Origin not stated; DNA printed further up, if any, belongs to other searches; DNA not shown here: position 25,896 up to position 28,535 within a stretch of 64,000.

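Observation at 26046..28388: One lipoprotein carrying two unrelated substrate-binding domains (CUT1 sugar-type + PhnD-type)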

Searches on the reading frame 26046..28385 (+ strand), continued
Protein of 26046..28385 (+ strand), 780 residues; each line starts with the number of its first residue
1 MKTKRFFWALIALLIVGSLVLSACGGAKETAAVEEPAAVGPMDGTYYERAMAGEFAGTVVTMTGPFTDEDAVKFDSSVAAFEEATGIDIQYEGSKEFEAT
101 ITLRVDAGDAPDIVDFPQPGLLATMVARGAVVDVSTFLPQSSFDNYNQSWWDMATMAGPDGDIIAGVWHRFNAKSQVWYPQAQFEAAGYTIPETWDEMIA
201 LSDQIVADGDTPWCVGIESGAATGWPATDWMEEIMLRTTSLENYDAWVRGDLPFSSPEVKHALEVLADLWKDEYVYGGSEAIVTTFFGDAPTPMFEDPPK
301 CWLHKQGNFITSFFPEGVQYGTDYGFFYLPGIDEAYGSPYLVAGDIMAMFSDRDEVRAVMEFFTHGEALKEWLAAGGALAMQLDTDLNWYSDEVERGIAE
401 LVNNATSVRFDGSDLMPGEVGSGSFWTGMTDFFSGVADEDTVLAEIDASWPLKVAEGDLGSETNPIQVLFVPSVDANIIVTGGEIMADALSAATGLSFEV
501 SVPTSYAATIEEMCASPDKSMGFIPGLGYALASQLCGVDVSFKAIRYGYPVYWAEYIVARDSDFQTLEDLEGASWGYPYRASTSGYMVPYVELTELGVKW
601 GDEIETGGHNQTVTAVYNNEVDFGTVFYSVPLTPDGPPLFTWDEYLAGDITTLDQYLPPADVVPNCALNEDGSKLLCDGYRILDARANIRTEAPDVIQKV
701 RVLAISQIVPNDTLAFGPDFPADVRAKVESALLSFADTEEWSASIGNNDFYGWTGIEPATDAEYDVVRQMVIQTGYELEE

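Call 51: fold_search(model_id=the predicted structure, library=pdb)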
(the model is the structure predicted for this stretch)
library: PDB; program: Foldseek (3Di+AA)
matches with E <= 10: 1200; with E <= 0.001: 435
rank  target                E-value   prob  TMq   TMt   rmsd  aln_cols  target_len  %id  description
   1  5o2k_B                1.2e-17  1.00  0.27  0.70   5.2       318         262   20  Native apo-structure of Pseudomonas stutzeri PtxB to 2.1 A resolution (released 2017-12-06)
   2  5jvb_B                1.9e-17  1.00  0.28  0.76   4.7       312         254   18  1.95A resolution structure of PtxB from Trichodesmium erythraeum IMS101 in complex with phosphite (released 2017-11-29)
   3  5o2k_C                2.4e-17  1.00  0.27  0.71   5.2       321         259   19  Native apo-structure of Pseudomonas stutzeri PtxB to 2.1 A resolution (released 2017-12-06)
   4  5o2k_E                3.0e-17  1.00  0.27  0.73   4.9       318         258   19  Native apo-structure of Pseudomonas stutzeri PtxB to 2.1 A resolution (released 2017-12-06)
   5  5o2j                  3.8e-17  1.00  0.28  0.76   4.4       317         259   19  Pseudomonas stutzeri PtxB in complex with phosphite to 1.52 A resolution (released 2017-12-06)
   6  5o2k_F                3.8e-17  1.00  0.27  0.71   5.2       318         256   19  Native apo-structure of Pseudomonas stutzeri PtxB to 2.1 A resolution (released 2017-12-06)
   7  5o37                  4.0e-17  1.00  0.28  0.76   4.6       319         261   19  Pseudomonas stutzeri PtxB in complex with methylphosphonate (MPn) to 1.37 A resolution (released 2017-12-06)
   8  5jvb_A                5.6e-17  1.00  0.28  0.77   4.7       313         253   18  1.95A resolution structure of PtxB from Trichodesmium erythraeum IMS101 in complex with phosphite (released 2017-11-29)
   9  5lq1_B                5.6e-17  1.00  0.27  0.75   6.4       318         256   18  1.41 A resolution structure of PtxB from Trichodesmium erythraeum IMS101 in complex with methylphosphonate (released 2017-12-06)
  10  5lv1_A                1.5e-16  1.00  0.28  0.74   5.6       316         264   17  2.12 A resolution structure of PtxB from Prochlorococcus marinus (MIT 9301) in complex with phosphite (released 2017-12-06)
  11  5lq1_A                2.2e-16  1.00  0.28  0.75   6.3       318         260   18  1.41 A resolution structure of PtxB from Trichodesmium erythraeum IMS101 in complex with methylphosphonate (released 2017-12-06)
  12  5o2k_A                2.3e-16  1.00  0.27  0.69   5.3       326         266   20  Native apo-structure of Pseudomonas stutzeri PtxB to 2.1 A resolution (released 2017-12-06)
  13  3qk6_A                5.0e-16  1.00  0.28  0.64   4.8       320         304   17  Crystal structure of Escherichia coli PhnD (released 2011-10-12)
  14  3qk6_B                7.0e-16  1.00  0.27  0.63   4.9       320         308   16  Crystal structure of Escherichia coli PhnD (released 2011-10-12)
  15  6x9g                  8.3e-16  1.00  0.28  0.78   4.3       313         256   16  Structure of the malonate-bound form of ArrX from Chrysiogenes arsenatis (released 2021-02-17)
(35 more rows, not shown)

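Call 85: find_related_loci(query=L020:13701-14798:+, collection=metagenome_contigs, flank=6000)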
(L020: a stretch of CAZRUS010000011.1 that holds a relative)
Query L020:13701-14798:+ (366 aa) in metagenome_contigs; peptide patterns used: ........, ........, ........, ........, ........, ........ (x = any residue, [..] = any of these).
600 stretches matched a pattern (row limit reached: there are more); 592 encode a relative of the query (tblastn E <= 1e-3); the best 80 are kept; 80 distinct loci.
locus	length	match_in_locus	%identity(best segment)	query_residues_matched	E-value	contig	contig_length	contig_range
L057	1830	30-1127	82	1-366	0e+0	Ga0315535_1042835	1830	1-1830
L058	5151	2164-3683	76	2-366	0e+0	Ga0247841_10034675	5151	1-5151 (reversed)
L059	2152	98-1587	71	3-366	0e+0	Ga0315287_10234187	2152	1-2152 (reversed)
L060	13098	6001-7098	70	2-366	4e-170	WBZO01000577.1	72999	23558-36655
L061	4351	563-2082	75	5-366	2e-175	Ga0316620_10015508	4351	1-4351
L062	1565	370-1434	70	12-366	0e+0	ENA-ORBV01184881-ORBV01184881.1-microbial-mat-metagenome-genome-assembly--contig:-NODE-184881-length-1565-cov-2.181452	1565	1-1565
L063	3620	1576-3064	69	1-366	7e-174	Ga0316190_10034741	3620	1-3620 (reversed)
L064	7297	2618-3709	67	1-365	5e-164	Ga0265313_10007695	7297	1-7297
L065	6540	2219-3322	69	1-366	2e-163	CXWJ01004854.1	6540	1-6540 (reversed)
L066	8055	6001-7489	69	1-366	4e-162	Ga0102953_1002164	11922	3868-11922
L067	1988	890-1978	67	6-366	1e-174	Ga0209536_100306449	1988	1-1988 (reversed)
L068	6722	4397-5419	71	26-366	4e-162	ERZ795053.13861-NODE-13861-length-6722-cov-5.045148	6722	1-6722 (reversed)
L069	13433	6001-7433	68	1-366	3e-159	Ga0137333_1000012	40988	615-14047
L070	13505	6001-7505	65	1-366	1e-158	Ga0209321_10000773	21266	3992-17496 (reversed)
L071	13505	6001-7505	65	1-366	1e-158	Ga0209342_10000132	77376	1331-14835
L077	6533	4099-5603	62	1-366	8e-155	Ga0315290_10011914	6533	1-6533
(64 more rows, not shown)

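Call 88: search_protein_families(library=pfam, proteins=[L077:634-3081:+], max_evalue=0.0001)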
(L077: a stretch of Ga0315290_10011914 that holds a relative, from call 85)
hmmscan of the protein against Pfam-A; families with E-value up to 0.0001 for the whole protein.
L077:634-3081:+ (816 aa): 2 families
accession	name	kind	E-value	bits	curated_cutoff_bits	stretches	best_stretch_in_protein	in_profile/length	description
PF13407.12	Peripla_BP_4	-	2e-47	162.3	35.1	1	38-323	1-257/258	Periplasmic binding protein domain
PF00532.27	Peripla_BP_1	-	1.7e-08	34.7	22.2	1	36-158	2-122/281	Periplasmic binding proteins and sugar binding domain of LacI family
